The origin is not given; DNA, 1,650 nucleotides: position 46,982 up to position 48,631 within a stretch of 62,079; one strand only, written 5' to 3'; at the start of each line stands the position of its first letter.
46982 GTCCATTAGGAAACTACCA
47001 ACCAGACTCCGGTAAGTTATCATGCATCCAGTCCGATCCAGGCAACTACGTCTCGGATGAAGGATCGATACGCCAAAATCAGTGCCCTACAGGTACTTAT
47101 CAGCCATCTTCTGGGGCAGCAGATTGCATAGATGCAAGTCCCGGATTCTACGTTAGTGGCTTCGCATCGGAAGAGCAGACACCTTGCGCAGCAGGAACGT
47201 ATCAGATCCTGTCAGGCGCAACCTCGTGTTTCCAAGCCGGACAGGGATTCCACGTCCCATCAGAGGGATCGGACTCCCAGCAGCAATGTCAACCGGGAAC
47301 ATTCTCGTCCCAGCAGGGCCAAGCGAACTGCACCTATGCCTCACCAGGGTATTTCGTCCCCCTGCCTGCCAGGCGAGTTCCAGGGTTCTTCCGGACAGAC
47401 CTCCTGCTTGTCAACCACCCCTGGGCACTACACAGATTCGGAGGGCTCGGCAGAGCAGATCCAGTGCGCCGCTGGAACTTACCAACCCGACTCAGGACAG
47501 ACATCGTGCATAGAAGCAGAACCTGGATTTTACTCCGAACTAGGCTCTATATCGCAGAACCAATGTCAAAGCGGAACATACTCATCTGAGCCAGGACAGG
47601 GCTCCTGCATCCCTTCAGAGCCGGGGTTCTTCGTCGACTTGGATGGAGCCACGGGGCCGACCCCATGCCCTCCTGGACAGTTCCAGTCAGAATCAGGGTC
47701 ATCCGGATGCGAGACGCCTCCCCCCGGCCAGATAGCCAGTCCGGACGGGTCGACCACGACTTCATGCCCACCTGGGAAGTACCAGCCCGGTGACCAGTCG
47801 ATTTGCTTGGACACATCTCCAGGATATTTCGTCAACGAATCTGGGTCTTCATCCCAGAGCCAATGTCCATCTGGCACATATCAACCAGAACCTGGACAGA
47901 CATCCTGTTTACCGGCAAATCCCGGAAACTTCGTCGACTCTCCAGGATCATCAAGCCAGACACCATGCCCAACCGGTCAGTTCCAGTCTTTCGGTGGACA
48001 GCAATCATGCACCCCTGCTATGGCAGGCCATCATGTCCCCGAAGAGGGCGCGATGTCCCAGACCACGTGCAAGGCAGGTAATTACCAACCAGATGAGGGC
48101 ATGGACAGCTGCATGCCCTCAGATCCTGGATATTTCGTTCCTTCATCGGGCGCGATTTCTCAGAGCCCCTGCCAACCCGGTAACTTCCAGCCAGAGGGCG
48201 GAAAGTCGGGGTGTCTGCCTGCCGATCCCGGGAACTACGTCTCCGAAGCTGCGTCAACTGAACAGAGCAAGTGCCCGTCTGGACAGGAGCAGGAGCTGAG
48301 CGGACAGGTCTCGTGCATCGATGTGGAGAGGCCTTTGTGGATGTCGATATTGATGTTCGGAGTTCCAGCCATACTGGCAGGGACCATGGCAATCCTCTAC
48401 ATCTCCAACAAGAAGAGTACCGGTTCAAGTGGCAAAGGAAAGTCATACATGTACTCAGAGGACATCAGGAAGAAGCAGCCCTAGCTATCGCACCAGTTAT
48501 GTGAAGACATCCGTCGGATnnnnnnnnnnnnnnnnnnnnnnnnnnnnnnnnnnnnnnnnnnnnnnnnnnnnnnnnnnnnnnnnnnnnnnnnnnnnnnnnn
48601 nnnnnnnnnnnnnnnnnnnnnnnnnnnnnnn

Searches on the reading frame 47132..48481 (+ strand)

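Call 5: search_protein_families(library=pfam, proteins=[window:47132-48481:+], max_evalue=0.01)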
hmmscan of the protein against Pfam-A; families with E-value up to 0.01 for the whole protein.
window:47132-48481:+ (450 aa): 1 family
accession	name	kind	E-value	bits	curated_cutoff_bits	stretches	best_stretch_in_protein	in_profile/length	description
PF07699.19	Ephrin_rec_like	-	1e-27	96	23.1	5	231-279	1-48/48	Tyrosine-protein kinase ephrin type A/B receptor-like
